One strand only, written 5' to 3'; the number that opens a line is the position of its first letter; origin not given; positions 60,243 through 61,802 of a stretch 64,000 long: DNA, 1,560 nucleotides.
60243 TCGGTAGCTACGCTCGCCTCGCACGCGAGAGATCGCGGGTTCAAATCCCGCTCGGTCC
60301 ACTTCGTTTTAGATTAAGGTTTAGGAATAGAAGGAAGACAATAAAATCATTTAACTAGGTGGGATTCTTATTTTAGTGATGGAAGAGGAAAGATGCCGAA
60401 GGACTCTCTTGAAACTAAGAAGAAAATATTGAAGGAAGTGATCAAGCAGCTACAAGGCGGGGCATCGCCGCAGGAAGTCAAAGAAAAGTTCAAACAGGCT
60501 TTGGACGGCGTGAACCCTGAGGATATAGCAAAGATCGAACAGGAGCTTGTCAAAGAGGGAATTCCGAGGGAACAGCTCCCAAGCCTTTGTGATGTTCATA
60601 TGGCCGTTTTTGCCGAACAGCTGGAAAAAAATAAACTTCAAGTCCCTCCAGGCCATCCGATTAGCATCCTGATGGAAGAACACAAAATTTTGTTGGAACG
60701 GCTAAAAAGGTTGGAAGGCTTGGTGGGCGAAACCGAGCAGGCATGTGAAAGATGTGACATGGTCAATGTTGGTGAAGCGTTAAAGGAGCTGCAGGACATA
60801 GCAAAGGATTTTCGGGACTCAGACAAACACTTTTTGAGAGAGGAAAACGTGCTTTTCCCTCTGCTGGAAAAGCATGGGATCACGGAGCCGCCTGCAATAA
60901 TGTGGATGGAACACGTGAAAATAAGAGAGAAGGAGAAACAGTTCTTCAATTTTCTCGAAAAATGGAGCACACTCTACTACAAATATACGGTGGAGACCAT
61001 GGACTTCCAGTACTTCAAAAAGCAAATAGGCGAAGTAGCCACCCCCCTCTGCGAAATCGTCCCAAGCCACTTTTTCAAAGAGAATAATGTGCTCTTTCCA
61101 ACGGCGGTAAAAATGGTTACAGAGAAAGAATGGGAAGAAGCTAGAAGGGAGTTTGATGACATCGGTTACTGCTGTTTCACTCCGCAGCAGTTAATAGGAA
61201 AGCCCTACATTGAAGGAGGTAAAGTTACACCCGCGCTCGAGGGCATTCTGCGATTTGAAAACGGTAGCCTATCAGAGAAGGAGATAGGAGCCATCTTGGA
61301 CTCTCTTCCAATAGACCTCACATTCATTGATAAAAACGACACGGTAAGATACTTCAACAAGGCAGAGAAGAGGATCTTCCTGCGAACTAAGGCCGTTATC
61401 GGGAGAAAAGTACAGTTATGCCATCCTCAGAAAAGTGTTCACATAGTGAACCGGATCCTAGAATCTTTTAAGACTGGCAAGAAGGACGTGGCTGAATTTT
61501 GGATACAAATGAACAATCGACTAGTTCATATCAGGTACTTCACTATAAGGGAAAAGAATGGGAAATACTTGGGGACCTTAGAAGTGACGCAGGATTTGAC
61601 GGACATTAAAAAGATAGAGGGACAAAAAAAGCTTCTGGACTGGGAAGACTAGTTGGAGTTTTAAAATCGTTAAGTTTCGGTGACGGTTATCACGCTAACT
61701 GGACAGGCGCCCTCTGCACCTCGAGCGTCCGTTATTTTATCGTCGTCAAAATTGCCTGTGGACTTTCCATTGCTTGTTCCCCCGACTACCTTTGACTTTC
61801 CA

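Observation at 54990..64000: Oxygen/NO-stress gene island interleaved with four tRNA genes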

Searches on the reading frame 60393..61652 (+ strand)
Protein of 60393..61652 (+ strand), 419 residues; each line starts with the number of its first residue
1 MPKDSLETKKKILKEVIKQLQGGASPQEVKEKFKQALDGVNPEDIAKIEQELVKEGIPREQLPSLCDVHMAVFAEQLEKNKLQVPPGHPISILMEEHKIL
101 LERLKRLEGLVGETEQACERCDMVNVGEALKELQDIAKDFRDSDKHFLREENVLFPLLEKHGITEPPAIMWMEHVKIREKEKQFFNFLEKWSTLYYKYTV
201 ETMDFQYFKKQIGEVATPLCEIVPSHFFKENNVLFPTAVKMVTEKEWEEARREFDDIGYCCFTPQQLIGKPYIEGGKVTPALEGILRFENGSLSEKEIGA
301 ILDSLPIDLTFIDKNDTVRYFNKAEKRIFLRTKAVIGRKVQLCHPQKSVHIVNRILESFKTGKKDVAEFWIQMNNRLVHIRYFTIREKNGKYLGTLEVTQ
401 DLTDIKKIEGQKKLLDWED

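Call 4: search_protein_families(library=pfam, proteins=[window:60393-61652:+], max_evalue=0.01)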
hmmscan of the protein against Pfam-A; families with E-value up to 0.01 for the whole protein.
window:60393-61652:+ (419 aa): 5 families
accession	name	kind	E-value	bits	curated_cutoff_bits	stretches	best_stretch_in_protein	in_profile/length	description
PF13596.12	PAS_10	-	1.7e-29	103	22.1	1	300-403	3-106/106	PAS domain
PF04282.18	DUF438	-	8.7e-24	83.7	25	1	13-78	1-66/67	Family of unknown function (DUF438)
PF01814.28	Hemerythrin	-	1.4e-17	64.8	25.3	1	88-238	1-127/127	Hemerythrin HHE cation binding domain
PF08448.16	PAS_4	-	1e-05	26.1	23.1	1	302-404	1-107/110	PAS fold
PF13426.13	PAS_9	-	0.00053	20.7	27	1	311-404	5-103/103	PAS domain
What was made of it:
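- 60393..61652 (+): DUF438 - hemerythrin-like di-iron domain - PAS_10 protein (PF0695/3CAX family). Pfam (call 4).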

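Call 7: find_encoding_contigs(protein=window:60393-61652:+, flank=10000, max_places=6)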
Protein window:60393-61652:+ (419 aa): no gene with exactly this product is on record in the collection.

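Call 8: find_homologous_proteins(query=window:60393-61652:+)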
Query window:60393-61652:+ (419 aa): 4685 proteins with E <= 0.001 among 8000 candidates; the best 120 are listed.
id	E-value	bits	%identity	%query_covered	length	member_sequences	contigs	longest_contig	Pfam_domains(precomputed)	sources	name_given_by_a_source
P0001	2.6e-280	947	100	100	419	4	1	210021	PF13596.13,PF01814.29,PF04282.19,PF08448.17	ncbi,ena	-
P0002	7.9e-181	620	66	99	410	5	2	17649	PF13596.13,PF01814.29,PF04282.19,PF08448.17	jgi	jgi:uncharacterized protein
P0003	3.9e-179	614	67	98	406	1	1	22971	PF13596.13,PF01814.29,PF04282.19,PF08448.17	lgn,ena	-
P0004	5.0e-179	614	66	99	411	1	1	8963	PF13596.13,PF01814.29,PF04282.19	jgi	jgi:DUF438 domain-containing protein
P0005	5.7e-179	614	65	99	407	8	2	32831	PF13596.13,PF01814.29,PF04282.19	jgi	jgi:hypothetical protein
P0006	6.1e-179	613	65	95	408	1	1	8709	PF13596.13,PF01814.29,PF04282.19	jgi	jgi:hypothetical protein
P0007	7.9e-179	613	67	98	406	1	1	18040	PF13596.13,PF01814.29,PF04282.19,PF08448.17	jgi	-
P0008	9.4e-179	613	65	99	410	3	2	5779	PF13596.13,PF01814.29,PF04282.19,PF08448.17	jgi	jgi:PAS domain S-box-containing protein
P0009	1.2e-178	612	66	99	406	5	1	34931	PF13596.13,PF01814.29,PF04282.19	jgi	-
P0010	2.4e-178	611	66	99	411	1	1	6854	PF13596.13,PF01814.29,PF04282.19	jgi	jgi:PAS domain S-box-containing protein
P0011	4.7e-178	611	66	98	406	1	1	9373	PF13596.13,PF01814.29,PF04282.19,PF08448.17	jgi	-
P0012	4.8e-178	610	66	98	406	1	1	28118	PF13596.13,PF01814.29,PF04282.19,PF08448.17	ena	-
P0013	5.2e-178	610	66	99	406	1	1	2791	PF13596.13,PF01814.29,PF04282.19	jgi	jgi:hypothetical protein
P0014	1.3e-177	609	66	98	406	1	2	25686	PF13596.13,PF01814.29,PF04282.19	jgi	jgi:DUF438 domain-containing protein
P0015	1.6e-177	609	66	98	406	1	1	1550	PF13596.13,PF01814.29,PF04282.19,PF08448.17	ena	-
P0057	9.6e-175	600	66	98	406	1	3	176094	PF13596.13,PF01814.29,PF04282.19,PF08448.17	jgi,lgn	jgi:PAS domain S-box-containing protein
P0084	6.5e-174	597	62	96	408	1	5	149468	PF13596.13,PF01814.29,PF04282.19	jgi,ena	jgi:hypothetical protein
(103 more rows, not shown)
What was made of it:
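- On DUF438-hemerythrin-PAS_10 (PF0695-like) family: More than 4600 homologues have the same architecture among those listed (call 8).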

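Call 9: find_encoding_contigs(protein=P0001, flank=10000, max_places=3)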
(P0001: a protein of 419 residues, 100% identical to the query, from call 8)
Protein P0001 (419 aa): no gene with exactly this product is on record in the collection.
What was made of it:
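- Tried and rejected: Exact-protein look-up of the window's DUF438 protein found nothing (calls 7, 9).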

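Call 10: find_encoding_contigs(protein=P0057, flank=10000, max_places=2)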
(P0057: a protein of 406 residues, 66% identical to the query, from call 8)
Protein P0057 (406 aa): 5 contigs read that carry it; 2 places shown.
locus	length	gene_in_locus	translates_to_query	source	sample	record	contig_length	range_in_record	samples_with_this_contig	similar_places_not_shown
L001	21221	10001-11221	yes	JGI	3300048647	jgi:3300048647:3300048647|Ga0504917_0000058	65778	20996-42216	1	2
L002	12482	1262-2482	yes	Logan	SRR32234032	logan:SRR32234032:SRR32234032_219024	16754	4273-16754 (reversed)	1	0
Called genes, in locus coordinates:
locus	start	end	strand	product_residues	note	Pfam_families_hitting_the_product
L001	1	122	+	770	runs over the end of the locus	PF03175:DNA_pol_B_2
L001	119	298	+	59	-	-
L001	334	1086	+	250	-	-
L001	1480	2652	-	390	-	-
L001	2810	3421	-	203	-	PF04079:SMC_ScpB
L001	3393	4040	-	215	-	PF02616:SMC_ScpA (faint)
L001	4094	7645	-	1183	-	PF02463:SMC_N, PF13304:AAA_21 (weak), PF13476:AAA_23, PF06470:SMC_hinge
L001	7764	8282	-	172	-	PF23100:DUF2096_N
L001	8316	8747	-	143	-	-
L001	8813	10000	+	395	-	PF00753:Lactamase_B, PF19583:ODP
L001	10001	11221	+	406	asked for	PF04282:DUF438, PF01814:Hemerythrin, PF08448:PAS_4 (weak), PF13596:PAS_10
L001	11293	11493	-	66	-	-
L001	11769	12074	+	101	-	PF00355:Rieske, PF13806:Rieske_2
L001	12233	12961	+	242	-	PF10584:Proteasome_A_N, PF00227:Proteasome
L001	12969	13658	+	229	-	PF01172:SBDS_N, PF09377:SBDS_domain_II, PF20268:SBDS_C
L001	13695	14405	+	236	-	PF22625:ECR1_N_2, PF14382:ECR1_N, PF21262:RRP40_S1 (weak), PF21266:S1_RRP4, PF00013:KH_1, PF15985:KH_6 (weak)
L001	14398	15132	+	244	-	PF01138:RNase_PH, PF03725:RNase_PH_C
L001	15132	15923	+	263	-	PF01138:RNase_PH, PF03725:RNase_PH_C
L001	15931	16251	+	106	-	PF01780:Ribosomal_L37ae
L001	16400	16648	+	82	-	PF09341:Pcc1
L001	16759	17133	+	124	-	PF01920:Prefoldin_2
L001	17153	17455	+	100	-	PF11419:DUF3194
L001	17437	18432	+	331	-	PF01368:DHH, PF02272:DHHA1 (faint)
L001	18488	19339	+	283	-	PF13481:AAA_25 (faint), PF20703:nSTAND1 (weak), PF00005:ABC_tran, PF02463:SMC_N (weak), PF05621:TniB (faint), PF13304:AAA_21 (weak)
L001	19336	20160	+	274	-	PF00005:ABC_tran, PF02463:SMC_N, PF13304:AAA_21 (faint)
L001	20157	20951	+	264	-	PF02361:CbiQ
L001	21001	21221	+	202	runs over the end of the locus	PF01380:SIS, PF13580:SIS_2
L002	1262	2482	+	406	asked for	PF04282:DUF438, PF01814:Hemerythrin, PF08448:PAS_4 (weak), PF13596:PAS_10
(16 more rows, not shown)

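Call 11: find_encoding_contigs(protein=P0084, flank=10000, max_places=2)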
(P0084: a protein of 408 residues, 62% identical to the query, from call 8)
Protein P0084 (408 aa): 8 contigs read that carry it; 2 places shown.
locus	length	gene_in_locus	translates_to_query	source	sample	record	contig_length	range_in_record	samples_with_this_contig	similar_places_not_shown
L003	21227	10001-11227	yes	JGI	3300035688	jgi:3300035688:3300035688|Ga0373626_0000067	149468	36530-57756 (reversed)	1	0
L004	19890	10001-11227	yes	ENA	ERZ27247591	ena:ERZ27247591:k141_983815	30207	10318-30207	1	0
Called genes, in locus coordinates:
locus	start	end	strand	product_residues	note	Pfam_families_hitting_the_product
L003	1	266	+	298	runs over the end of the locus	PF13302:Acetyltransf_3 (faint), PF13508:Acetyltransf_7 (faint), PF00583:Acetyltransf_1, PF13527:Acetyltransf_9, PF08445:FR47 (faint)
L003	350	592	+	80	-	-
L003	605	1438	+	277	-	PF01209:Ubie_methyltran, PF13489:Methyltransf_23, PF13649:Methyltransf_25, PF13847:Methyltransf_31, PF08241:Methyltransf_11, PF08242:Methyltransf_12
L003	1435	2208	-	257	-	PF02353:CMAS, PF01135:PCMT, PF01209:Ubie_methyltran, PF01728:FtsJ, PF13489:Methyltransf_23, PF13649:Methyltransf_25, PF13847:Methyltransf_31, PF08241:Methyltransf_11, +4 more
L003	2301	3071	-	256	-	PF00378:ECH_1, PF16113:ECH_2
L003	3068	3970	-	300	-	PF02737:3HCDH_N, PF03446:NAD_binding_2 (weak), PF00725:3HCDH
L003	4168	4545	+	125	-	PF00903:Glyoxalase, PF12681:Glyoxalase_2 (weak), PF13669:Glyoxalase_4, PF18029:Glyoxalase_6 (weak)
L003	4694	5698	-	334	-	PF00152:tRNA-synt_2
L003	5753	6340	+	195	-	PF13404:HTH_AsnC-type, PF13412:HTH_24, PF01037:AsnC_trans_reg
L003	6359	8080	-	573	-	PF06101:Vps62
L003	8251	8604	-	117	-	-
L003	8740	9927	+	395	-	PF00753:Lactamase_B, PF19583:ODP, PF00258:Flavodoxin_1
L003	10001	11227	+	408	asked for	PF04282:DUF438, PF01814:Hemerythrin, PF13596:PAS_10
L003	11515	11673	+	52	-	-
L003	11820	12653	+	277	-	-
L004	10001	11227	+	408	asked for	PF04282:DUF438, PF01814:Hemerythrin, PF13596:PAS_10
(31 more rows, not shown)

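Call 17: search_solved_structures(query=window:60393-61652:+, max_evalue=0.01, show_alignments=2)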
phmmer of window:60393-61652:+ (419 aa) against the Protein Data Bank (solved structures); distinct sequences matched with E-value up to 0.01: 2.
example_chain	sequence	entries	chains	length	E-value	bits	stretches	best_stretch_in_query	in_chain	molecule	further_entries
3cax_A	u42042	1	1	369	2.4e-62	214.5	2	267-419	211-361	Uncharacterized protein PF0695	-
2qkp_A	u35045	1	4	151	1.7e-21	79.9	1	288-408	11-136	Uncharacterized protein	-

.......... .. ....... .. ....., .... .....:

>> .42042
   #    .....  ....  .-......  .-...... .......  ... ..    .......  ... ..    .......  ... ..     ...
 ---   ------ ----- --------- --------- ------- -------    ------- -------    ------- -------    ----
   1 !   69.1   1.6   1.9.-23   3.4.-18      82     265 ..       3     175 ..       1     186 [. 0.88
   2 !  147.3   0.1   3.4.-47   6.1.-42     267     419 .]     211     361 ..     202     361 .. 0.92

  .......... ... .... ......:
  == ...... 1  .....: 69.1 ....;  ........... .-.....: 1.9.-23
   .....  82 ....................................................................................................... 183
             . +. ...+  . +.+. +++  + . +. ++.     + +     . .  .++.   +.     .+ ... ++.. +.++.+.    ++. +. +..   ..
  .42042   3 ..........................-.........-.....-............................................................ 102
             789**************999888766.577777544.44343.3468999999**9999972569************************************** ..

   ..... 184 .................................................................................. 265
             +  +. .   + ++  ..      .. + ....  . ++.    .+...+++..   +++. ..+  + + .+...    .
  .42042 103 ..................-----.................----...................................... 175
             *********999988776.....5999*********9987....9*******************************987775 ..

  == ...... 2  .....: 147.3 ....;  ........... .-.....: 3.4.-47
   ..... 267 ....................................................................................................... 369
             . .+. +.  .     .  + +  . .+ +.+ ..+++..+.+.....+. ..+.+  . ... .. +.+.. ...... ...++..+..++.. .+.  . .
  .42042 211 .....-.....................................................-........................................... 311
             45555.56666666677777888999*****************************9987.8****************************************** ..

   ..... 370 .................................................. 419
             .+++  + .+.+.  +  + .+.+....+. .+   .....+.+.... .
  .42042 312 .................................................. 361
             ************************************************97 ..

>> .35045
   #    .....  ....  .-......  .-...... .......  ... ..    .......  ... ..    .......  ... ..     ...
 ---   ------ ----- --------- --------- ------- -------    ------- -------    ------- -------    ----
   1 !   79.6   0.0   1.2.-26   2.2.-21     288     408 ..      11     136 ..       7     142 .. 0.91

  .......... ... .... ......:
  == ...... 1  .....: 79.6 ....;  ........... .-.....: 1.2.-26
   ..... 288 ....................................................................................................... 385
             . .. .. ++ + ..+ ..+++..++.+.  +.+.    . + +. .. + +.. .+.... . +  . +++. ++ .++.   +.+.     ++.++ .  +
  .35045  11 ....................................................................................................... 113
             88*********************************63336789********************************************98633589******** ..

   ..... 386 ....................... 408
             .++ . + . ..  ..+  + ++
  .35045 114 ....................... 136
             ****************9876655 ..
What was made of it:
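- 60393..61652 (+): PDB 3CAX, E 2.4e-62 (call 17).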

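Call 34: find_related_loci(query=window:60393-61652:+, collection=metagenome_contigs, flank=8000)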
Query window:60393-61652:+ (419 aa) in metagenome_contigs; peptide patterns used: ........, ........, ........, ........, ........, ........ (x = any residue, [..] = any of these).
117 stretches matched a pattern; 44 encode a relative of the query (tblastn E <= 1e-3); 44 distinct loci.
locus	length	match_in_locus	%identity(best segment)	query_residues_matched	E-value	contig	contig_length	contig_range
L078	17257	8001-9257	91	1-419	0e+0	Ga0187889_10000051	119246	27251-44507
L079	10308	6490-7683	66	9-418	0e+0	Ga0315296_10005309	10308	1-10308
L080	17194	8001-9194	66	9-418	0e+0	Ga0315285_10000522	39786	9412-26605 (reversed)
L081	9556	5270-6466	65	9-419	0e+0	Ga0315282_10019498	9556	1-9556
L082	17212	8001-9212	65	7-419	3e-180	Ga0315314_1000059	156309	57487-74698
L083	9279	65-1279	62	6-417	3e-178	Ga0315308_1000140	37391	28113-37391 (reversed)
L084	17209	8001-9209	63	7-418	6e-178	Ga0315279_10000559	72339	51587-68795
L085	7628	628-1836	63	7-418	3e-178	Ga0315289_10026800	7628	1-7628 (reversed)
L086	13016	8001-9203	60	7-419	3e-173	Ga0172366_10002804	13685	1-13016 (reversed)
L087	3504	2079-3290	60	7-417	2e-179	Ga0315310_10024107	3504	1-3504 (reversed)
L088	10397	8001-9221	60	7-419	2e-170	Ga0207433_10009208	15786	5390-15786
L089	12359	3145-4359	60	7-418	2e-168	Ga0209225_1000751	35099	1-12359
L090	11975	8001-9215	60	7-418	2e-168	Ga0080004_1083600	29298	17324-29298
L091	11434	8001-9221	60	4-417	6e-168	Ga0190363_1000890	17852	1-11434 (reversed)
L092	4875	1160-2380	59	7-418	1e-170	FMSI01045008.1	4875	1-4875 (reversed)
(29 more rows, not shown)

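Call 46: search_solved_structures(query=A1, max_evalue=10)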
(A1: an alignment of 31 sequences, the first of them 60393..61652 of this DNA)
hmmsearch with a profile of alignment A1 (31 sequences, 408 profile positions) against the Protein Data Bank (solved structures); distinct sequences matched with E-value up to 10: 11.
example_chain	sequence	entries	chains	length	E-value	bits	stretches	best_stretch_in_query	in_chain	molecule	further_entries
3cax_A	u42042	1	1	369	5.9e-81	276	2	266-408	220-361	Uncharacterized protein PF0695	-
2qkp_A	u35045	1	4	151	7.8e-25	91.2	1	276-393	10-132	Uncharacterized protein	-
7bhc_A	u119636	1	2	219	3.5e-05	26.4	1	62-226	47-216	Iron-sulfur cluster repair protein YtfE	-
7bha_A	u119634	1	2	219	6.2e-05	25.6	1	62-226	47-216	Iron-sulfur cluster repair protein YtfE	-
5fnn_A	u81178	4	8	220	6.3e-05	25.6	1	62-226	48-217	IRON-SULFUR CLUSTER REPAIR PROTEIN YTFE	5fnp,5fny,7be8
7bhb_A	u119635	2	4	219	0.00086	21.8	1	62-226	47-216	Iron-sulfur cluster repair protein YtfE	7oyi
6dju_A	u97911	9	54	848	0.041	16.3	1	22-88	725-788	Chaperone protein ClpB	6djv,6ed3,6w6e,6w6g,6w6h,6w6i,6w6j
5i8l_A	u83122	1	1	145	0.78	12.1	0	20-53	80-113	Lysozyme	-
6a54_A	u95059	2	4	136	0.97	11.8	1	307-380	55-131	Novel protein with potential Cupin domain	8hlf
6a53_A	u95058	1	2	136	1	11.7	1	307-380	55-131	Novel protein with potential Cupin domain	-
5cwh_A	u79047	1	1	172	2.6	10.4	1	102-140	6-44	Designed helical repeat protein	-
